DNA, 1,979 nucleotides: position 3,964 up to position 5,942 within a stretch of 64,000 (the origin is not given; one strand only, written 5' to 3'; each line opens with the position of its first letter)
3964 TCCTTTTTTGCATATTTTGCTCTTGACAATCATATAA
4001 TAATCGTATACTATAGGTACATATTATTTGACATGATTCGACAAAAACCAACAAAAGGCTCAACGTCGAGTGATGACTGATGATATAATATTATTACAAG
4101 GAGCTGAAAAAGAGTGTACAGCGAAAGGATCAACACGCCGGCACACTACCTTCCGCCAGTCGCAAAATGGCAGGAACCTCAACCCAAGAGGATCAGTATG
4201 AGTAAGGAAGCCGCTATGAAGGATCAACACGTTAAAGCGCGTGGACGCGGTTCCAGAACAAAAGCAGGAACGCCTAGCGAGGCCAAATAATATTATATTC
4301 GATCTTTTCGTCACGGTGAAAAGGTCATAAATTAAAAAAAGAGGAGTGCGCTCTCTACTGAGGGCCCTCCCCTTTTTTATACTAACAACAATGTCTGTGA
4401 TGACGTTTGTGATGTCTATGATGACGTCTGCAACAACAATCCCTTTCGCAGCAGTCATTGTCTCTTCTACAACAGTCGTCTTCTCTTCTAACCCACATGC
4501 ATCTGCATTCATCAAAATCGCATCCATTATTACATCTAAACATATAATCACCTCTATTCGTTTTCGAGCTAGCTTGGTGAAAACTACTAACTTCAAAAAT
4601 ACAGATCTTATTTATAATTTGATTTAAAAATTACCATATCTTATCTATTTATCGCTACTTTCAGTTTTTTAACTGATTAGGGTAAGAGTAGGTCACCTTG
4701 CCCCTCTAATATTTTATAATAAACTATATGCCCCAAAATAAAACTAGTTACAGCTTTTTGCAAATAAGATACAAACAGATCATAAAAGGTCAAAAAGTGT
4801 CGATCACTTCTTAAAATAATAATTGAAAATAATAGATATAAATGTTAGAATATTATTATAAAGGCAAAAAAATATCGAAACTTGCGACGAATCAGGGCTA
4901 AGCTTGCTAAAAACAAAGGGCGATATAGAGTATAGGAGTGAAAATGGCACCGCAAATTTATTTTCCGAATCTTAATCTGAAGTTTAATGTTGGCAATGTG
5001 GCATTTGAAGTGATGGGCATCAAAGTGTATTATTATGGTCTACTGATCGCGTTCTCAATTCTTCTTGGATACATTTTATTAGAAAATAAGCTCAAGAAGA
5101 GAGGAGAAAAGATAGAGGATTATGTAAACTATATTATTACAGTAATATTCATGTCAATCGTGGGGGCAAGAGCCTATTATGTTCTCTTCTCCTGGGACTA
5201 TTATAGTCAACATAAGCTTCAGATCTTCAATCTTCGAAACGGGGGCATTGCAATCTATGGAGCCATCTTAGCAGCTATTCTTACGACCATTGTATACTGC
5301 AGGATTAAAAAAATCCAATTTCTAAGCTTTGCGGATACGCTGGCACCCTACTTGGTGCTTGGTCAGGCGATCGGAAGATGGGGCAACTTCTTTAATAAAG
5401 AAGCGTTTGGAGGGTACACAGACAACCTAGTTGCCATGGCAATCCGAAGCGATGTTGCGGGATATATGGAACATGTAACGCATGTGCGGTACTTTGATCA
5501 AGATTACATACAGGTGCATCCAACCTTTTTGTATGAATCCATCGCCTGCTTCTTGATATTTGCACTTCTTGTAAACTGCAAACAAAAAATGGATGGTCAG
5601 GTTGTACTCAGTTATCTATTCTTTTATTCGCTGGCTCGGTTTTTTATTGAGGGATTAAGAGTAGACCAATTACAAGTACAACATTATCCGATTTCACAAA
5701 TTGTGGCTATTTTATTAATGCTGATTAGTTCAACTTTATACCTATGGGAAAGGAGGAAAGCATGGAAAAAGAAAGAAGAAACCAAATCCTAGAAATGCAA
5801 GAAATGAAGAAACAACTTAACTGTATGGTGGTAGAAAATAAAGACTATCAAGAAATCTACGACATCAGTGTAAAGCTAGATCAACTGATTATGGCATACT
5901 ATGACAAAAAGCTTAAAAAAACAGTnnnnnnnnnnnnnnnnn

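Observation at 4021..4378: Stand-alone, GGA-rich, tandem-domain RNA candidate just downstream of flgM (possible CsrA-titrating sRNA)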

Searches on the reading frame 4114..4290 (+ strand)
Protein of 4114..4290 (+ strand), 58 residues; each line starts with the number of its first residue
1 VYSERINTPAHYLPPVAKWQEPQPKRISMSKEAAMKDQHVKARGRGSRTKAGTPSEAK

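Call 5: search_protein_families(library=pfam, proteins=[window:4114-4290:+], max_evalue=1)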
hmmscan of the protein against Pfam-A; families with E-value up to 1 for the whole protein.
window:4114-4290:+ (58 aa): 0 families

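Call 8: find_homologous_proteins(query=window:4114-4290:+, max_evalue=10)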
Query window:4114-4290:+ (58 aa): 1 proteins with E <= 10 among 1 candidates.
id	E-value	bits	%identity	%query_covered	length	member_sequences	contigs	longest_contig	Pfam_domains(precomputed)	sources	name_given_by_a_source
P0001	4.6e-31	122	100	100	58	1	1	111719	-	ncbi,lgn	-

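Call 10: find_encoding_contigs(protein=P0001, flank=10000, max_places=10)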
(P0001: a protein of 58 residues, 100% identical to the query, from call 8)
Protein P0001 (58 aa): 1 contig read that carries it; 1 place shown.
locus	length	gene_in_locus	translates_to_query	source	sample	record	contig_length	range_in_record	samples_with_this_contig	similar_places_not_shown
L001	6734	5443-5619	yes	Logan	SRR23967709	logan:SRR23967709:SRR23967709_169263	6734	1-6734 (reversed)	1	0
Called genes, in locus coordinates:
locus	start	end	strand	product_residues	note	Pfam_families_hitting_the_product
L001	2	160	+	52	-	?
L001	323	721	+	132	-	-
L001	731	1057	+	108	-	PF21349:RUBY_RBDX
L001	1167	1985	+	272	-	PF01048:PNP_UDP_1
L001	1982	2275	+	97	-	PF12836:HHH_3, PF14716:HHH_8 (faint), PF12826:HHH_2 (faint), PF14520:HHH_5 (faint), PF00633:HHH (weak)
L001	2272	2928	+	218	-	PF07638:Sigma70_ECF (weak), PF12645:HTH_16 (faint), PF04542:Sigma70_r2, PF08281:Sigma70_r4_2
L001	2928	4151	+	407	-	PF14257:DUF4349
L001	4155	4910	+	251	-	PF04402:SIMPL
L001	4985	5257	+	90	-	PF04316:FlgM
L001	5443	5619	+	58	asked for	-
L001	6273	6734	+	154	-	?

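Call 14: search_protein_representatives(protein=window:4114-4290:+)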
Query: 58 residues. Proteins with E-value up to 0.001 (for the whole library): 1; up to 1e-10: 1; up to 1e-30: 1. The best 1 are listed.
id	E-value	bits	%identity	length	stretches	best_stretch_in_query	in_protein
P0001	1.5e-31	122.4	100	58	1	1-58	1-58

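Call 35: search_protein_families(library=ncbifam, proteins=[window:4114-4290:+], max_evalue=10)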
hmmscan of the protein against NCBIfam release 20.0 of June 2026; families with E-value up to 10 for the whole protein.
window:4114-4290:+ (58 aa): 0 families

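Call 36: search_solved_structures(query=window:4114-4290:+, max_evalue=10)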
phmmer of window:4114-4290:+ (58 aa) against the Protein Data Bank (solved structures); distinct sequences matched with E-value up to 10: 0.

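Call 52: search_dna_similar(query=window:4114-4290:+, collection=plasmids, mode=protein, max_evalue=1)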
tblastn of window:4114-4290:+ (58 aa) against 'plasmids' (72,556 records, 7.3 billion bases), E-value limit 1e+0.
No match.

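Call 53: search_dna_similar(query=window:4114-4290:+, collection=phages, mode=protein, max_evalue=1)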
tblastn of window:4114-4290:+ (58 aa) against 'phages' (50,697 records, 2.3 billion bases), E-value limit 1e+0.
No match.

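Call 64: predict_structure(protein=window:4114-4290:+)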
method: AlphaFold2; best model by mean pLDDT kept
length: 58 residues; sequences in the alignment: 1
mean_pLDDT: 67.0   pTM: 0.16
mean pLDDT of the five models: 67.0, 66.5, 65.2, 64.9, 64.3
residues with pLDDT >= 90: 0; 70-90: 26; 50-70: 31; < 50: 1
segments of 3 or more residues with pLDDT < 50: none
pLDDT, mean of each block of 10 residues (from residue 1): 73 76 78 63 54 56
secondary structure, 60 per line:
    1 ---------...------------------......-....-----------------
elements in order: H31-36 H38-41

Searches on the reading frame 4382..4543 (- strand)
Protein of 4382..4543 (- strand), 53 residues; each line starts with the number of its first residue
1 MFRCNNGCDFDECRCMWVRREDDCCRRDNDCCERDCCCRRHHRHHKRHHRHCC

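Call 5: search_protein_families(library=pfam, proteins=[window:4382-4543:-], max_evalue=1)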
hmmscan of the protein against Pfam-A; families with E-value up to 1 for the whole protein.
window:4382-4543:- (53 aa): 0 families

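Call 35: search_protein_families(library=ncbifam, proteins=[window:4382-4543:-], max_evalue=10)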
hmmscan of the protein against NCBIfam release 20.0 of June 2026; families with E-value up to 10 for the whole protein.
window:4382-4543:- (53 aa): 0 families

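Call 43: list_cluster_members(proteins=[P0001, P0002, P0004, window:4382-4543:-, window:45263-47467:+, P0003, P0005])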
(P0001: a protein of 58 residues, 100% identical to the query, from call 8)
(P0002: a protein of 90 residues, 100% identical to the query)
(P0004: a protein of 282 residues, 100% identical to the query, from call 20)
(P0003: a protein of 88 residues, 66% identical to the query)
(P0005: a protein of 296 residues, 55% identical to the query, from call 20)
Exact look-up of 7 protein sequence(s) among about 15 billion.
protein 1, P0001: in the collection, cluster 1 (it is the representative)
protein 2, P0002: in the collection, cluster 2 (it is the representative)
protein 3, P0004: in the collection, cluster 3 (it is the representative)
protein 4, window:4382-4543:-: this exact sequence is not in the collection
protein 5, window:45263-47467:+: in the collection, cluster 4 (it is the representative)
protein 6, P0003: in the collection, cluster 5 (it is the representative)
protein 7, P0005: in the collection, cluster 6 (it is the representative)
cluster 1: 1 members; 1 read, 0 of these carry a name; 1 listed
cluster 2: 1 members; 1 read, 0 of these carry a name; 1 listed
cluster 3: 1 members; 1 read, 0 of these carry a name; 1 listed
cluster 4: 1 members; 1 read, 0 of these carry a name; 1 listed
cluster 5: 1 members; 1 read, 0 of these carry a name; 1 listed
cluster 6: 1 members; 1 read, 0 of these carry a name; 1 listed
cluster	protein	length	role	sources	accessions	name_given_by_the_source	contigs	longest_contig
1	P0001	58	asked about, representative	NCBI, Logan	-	-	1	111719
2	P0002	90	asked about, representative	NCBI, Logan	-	-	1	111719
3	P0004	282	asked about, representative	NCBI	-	-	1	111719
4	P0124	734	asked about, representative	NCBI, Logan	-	-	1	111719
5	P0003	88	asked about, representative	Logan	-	-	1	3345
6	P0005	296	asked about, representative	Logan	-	-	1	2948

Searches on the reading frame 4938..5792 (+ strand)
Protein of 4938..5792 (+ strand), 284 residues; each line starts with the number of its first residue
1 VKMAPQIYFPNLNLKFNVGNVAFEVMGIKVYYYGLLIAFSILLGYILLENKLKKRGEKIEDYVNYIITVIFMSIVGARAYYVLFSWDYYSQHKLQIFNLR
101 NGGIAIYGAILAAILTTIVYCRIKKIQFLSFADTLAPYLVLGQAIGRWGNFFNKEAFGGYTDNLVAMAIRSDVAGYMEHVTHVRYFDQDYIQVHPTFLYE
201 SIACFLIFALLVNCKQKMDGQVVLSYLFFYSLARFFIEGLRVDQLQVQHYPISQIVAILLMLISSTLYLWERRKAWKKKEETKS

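Call 20: find_homologous_proteins(query=window:4938-5792:+, max_evalue=1e-20)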
Query window:4938-5792:+ (284 aa): 7991 proteins with E <= 1e-20 among 8000 candidates; the best 120 are listed.
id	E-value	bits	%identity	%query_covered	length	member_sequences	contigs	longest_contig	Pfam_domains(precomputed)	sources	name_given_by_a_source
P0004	1.3e-182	624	100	99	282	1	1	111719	PF01790.24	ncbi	-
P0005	2.1e-89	318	55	99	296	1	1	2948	PF01790.24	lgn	-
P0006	1.3e-86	309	52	93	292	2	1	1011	PF01790.24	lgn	-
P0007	1.9e-84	302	52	98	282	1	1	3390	PF01790.24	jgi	-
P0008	8.4e-83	296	52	98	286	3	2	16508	PF01790.24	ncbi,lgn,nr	ncbi:MAG: prolipoprotein diacylglyceryl transferase [Clostridia bacterium]|nr:prolipoprotein diacylg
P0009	1.5e-82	295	50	98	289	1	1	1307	PF01790.24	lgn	-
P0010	7.6e-82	293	50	95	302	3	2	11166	PF01790.24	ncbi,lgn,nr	ncbi:MAG: prolipoprotein diacylglyceryl transferase [Clostridia bacterium]|nr:prolipoprotein diacylg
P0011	3.8e-81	291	49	99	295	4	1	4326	PF01790.24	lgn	-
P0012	5.1e-80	287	51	93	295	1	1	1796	PF01790.24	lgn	-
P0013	1.3e-76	276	47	95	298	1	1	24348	PF01790.24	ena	-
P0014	2.2e-76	275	47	95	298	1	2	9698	PF01790.24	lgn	-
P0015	2.9e-76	275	46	95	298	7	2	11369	PF01790.24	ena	-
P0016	3.0e-76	275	46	95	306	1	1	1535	PF01790.24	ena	-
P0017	3.1e-76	275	46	99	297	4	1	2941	PF01790.24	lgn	-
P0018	3.4e-76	275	46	95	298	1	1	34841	PF01790.24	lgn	-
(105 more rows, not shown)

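Call 22: find_encoding_contigs(protein=P0005, flank=10000, max_places=3)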
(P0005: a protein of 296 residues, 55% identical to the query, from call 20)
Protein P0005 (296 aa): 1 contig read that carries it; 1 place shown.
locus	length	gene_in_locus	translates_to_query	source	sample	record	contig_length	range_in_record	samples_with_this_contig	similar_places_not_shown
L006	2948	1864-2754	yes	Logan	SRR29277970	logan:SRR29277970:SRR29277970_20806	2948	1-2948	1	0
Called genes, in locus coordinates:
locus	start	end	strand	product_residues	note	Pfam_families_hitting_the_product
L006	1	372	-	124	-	?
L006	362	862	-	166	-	PF04542:Sigma70_r2, PF08281:Sigma70_r4_2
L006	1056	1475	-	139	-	-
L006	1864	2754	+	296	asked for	PF01790:LGT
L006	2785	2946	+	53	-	PF09388:SpoOE-like (weak)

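Call 23: find_encoding_contigs(protein=P0008, flank=10000, max_places=3)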
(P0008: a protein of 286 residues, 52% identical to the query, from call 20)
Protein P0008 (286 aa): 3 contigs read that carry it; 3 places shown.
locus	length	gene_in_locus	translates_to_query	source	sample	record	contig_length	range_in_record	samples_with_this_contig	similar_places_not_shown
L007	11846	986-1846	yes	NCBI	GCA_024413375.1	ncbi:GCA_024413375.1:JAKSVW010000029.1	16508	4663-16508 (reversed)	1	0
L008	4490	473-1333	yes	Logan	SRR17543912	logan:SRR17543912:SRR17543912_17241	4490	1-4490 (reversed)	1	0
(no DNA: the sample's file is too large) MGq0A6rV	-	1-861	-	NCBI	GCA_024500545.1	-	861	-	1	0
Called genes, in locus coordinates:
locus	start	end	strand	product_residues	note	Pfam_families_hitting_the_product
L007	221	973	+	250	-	PF03372:Exo_endo_phos, PF14529:Exo_endo_phos_2 (faint)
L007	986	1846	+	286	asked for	PF01790:LGT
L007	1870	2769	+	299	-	-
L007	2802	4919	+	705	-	PF03415:Peptidase_C11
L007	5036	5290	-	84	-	-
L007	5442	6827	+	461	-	PF05343:Peptidase_M42 (faint), PF02127:Peptidase_M18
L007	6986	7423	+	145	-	-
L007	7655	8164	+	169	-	PF01741:MscL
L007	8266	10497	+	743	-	PF10412:TrwB_AAD_bind, PF12696:TraG-D_C (faint)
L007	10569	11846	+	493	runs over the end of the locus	PF01743:PolyA_pol, PF12627:PolyA_pol_RNAbd, PF01966:HD (weak), PF13735:tRNA_NucTran2_2 (weak)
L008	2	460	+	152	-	?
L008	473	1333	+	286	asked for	PF01790:LGT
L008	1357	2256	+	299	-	-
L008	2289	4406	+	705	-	PF03415:Peptidase_C11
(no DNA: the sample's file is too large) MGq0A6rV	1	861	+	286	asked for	PF01790:LGT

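Call 44: find_encoding_contigs(protein=P0004, flank=1000, max_places=3)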
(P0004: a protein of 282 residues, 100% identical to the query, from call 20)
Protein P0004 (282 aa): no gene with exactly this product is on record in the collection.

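Call 60: find_encoding_contigs(protein=P0007, flank=10000, max_places=2)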
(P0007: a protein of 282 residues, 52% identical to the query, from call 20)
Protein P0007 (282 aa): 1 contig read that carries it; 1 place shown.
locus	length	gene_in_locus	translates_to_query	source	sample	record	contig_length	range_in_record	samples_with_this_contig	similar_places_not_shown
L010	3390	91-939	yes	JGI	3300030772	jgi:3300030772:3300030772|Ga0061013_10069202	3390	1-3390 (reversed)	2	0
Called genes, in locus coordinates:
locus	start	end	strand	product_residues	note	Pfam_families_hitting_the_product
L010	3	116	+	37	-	?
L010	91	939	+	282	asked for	PF01790:LGT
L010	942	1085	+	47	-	PF09388:SpoOE-like (weak)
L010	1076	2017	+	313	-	PF00763:THF_DHG_CYH, PF02882:THF_DHG_CYH_C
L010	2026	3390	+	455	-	?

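Call 61: find_encoding_contigs(protein=P0010, flank=10000, max_places=2)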
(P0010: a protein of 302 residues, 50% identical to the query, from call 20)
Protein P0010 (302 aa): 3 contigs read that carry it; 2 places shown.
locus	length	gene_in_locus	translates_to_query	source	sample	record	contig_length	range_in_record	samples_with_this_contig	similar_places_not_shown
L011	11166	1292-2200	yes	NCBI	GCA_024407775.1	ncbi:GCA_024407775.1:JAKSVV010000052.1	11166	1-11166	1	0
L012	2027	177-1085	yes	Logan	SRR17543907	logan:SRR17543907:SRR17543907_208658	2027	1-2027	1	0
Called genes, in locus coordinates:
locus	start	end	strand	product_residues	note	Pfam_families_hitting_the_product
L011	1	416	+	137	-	?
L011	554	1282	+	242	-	PF03372:Exo_endo_phos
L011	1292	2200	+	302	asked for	PF01790:LGT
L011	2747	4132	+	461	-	PF05343:Peptidase_M42 (faint), PF02127:Peptidase_M18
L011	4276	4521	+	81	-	-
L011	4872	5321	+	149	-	PF01741:MscL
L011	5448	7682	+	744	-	PF10412:TrwB_AAD_bind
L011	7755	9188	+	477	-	PF01743:PolyA_pol, PF12627:PolyA_pol_RNAbd, PF01966:HD (weak)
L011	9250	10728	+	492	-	PF00772:DnaB, PF13481:AAA_25, PF03796:DnaB_C, PF06745:ATPase (weak)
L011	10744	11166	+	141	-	?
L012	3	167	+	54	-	?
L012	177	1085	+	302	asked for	PF01790:LGT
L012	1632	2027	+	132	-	?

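Call 62: find_encoding_contigs(protein=P0011, flank=10000, max_places=2)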
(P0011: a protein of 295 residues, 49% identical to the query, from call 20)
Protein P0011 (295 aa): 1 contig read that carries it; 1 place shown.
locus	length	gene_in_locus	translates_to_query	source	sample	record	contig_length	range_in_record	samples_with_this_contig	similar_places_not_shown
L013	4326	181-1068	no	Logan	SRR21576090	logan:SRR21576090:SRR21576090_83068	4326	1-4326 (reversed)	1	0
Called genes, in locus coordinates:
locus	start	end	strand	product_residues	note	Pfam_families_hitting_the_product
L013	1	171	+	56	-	?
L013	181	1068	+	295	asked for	PF01790:LGT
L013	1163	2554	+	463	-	PF05343:Peptidase_M42 (faint), PF02127:Peptidase_M18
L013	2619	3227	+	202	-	PF05908:Gamma_PGA_hydro, PF05013:FGase (weak)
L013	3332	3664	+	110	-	-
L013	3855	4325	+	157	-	?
